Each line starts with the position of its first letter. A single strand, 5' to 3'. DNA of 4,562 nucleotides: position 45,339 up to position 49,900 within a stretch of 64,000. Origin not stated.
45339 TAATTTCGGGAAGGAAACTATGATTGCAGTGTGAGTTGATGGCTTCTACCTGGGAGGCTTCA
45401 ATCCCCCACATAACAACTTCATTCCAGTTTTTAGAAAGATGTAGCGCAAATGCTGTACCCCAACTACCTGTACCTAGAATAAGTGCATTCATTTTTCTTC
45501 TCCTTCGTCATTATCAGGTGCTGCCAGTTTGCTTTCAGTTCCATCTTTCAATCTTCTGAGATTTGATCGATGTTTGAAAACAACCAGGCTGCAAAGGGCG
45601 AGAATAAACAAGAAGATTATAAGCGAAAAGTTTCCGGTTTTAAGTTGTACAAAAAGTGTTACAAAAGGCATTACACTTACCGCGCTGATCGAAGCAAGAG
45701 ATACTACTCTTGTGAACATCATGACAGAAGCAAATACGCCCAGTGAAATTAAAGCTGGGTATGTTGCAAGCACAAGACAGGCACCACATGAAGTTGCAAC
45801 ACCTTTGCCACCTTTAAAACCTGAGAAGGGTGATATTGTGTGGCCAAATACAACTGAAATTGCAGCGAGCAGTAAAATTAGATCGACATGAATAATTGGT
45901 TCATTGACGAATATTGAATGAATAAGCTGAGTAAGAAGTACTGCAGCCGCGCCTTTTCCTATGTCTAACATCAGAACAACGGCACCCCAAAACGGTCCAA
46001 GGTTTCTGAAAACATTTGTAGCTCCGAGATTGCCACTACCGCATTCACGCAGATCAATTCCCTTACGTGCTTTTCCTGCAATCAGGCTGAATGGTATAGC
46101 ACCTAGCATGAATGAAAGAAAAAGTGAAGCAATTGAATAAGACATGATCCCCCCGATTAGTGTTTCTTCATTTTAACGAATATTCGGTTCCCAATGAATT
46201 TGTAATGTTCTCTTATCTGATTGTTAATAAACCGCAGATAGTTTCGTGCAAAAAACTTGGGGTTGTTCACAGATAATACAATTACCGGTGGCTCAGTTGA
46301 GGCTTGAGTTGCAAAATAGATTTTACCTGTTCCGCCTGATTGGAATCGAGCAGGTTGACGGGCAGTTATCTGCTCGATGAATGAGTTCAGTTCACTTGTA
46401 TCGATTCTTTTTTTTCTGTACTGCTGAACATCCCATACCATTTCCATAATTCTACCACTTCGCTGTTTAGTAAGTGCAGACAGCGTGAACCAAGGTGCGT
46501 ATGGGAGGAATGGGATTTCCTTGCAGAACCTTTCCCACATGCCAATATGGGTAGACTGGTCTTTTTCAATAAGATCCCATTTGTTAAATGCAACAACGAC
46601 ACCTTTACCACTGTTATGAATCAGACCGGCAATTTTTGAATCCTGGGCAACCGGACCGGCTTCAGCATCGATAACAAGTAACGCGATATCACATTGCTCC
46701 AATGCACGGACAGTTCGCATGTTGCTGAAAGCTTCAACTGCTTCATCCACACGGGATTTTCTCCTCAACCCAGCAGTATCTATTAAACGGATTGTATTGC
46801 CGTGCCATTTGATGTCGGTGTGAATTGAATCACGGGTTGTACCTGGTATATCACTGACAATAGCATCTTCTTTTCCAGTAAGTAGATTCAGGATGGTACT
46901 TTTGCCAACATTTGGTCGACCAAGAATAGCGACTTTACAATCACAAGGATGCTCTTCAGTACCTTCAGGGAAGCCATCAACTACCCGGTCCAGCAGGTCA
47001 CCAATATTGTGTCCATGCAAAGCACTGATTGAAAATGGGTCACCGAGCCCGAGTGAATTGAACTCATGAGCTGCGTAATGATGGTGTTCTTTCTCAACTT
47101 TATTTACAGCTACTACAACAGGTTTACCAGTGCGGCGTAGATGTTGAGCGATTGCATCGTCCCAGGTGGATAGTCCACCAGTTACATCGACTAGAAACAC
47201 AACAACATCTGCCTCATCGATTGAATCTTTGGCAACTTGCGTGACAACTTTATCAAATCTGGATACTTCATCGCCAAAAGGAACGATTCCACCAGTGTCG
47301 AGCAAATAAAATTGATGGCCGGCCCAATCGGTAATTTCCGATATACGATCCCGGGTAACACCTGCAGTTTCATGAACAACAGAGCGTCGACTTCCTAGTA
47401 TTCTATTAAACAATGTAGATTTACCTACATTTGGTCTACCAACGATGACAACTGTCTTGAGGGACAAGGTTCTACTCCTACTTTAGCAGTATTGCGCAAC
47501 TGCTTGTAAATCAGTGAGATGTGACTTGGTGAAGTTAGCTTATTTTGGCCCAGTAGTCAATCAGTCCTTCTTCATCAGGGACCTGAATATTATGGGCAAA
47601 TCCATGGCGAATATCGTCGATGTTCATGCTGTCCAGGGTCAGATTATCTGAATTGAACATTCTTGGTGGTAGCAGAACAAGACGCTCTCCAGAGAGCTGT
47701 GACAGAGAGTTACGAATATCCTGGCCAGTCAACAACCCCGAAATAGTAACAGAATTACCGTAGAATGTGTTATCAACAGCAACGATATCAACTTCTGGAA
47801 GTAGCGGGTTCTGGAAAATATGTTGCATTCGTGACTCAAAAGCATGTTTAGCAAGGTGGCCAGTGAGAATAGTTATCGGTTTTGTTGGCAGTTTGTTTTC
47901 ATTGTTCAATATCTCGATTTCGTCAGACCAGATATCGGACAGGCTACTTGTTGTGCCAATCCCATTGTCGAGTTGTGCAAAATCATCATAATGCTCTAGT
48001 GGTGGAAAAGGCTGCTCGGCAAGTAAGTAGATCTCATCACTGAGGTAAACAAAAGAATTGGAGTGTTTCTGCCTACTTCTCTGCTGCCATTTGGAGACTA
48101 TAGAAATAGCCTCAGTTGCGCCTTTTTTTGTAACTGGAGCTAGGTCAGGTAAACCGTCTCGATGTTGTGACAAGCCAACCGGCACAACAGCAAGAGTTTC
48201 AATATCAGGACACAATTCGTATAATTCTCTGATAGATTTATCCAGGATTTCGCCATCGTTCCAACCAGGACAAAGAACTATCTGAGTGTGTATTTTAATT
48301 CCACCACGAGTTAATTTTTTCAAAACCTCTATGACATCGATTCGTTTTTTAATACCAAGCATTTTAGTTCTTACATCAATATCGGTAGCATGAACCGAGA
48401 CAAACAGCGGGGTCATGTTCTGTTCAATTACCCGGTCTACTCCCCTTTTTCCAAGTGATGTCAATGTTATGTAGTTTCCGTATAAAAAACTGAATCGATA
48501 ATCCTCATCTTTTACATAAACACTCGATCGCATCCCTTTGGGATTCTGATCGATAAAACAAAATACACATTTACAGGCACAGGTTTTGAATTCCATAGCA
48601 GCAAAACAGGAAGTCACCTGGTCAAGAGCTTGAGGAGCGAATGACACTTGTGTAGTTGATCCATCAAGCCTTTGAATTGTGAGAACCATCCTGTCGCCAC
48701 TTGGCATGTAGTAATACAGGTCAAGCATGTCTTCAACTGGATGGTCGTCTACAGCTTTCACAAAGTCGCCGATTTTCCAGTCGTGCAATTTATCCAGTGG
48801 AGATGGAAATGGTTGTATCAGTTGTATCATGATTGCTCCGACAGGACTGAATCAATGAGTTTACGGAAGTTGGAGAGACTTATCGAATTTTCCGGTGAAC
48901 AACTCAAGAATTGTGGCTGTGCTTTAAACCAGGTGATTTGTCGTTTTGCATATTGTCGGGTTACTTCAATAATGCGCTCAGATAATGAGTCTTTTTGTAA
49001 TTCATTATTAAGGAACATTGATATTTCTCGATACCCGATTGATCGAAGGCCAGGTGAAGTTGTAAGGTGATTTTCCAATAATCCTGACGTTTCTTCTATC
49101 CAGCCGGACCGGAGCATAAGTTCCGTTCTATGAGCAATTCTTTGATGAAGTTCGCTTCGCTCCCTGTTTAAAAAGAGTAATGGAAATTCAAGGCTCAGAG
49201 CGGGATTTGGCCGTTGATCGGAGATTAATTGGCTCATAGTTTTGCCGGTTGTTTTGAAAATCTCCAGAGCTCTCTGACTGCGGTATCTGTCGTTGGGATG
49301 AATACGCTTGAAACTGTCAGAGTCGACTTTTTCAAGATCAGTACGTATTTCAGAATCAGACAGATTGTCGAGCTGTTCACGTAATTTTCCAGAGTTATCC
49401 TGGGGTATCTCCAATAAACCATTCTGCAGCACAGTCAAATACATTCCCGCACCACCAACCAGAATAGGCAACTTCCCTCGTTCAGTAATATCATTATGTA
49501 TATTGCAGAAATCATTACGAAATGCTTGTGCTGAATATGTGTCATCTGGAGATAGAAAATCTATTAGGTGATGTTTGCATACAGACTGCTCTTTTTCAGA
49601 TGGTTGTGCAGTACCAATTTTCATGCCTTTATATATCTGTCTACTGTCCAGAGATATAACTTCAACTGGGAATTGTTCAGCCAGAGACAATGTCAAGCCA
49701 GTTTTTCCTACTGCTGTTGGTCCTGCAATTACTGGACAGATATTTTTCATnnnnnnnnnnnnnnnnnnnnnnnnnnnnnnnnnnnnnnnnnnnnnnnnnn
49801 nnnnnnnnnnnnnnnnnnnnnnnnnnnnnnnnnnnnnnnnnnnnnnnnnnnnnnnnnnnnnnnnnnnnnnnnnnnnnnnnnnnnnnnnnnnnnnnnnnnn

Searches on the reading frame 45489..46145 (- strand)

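Call 53: search_protein_families(library=pfam, proteins=[window:45489-46145:-], max_evalue=0.00001)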
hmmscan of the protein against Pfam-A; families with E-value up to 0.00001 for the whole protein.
window:45489-46145:- (218 aa): 1 family
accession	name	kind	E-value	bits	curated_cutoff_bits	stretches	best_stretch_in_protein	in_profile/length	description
PF02660.20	G3P_acyltransf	-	1.7e-47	162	24.1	1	11-199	2-164/164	Glycerol-3-phosphate acyltransferase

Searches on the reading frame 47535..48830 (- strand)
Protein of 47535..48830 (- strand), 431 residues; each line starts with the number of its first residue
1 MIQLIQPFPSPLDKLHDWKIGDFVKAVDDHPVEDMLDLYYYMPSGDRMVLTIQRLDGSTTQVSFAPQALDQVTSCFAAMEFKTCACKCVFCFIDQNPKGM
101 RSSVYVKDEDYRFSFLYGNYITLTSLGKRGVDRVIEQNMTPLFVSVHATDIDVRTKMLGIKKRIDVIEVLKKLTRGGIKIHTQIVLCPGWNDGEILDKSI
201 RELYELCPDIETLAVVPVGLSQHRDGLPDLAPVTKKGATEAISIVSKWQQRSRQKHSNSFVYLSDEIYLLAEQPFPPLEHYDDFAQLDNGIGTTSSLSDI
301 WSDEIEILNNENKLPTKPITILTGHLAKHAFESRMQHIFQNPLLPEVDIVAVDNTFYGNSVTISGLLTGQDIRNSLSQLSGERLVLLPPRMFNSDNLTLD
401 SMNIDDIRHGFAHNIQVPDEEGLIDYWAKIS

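Call 53: search_protein_families(library=pfam, proteins=[window:47535-48830:-], max_evalue=0.00001)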
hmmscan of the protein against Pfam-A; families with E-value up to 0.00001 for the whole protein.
window:47535-48830:- (431 aa): 2 families
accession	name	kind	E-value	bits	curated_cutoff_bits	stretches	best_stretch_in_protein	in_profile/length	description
PF19238.5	Radical_SAM_2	-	2.8e-55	186.6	26.7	1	79-212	17-150/151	Radical SAM-like domain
PF04459.17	DUF512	-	1e-53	182.1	25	1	216-417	1-199/202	Protein of unknown function (DUF512)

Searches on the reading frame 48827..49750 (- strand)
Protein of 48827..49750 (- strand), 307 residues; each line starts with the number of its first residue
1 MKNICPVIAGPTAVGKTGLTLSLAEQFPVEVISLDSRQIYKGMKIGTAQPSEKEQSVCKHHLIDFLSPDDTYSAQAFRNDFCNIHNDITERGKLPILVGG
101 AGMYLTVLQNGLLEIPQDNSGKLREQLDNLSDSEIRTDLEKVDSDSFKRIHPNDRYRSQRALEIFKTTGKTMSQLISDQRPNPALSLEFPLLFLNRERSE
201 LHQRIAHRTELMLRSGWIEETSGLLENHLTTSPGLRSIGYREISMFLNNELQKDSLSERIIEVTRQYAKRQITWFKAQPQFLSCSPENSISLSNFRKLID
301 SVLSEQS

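Call 53: search_protein_families(library=pfam, proteins=[window:48827-49750:-], max_evalue=0.00001)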
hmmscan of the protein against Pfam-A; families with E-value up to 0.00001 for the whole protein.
window:48827-49750:- (307 aa): 1 family
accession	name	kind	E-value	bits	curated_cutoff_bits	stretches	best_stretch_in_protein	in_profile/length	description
PF01715.23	IPPT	-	7.9e-76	255.4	23.6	1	38-277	1-242/243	IPP transferase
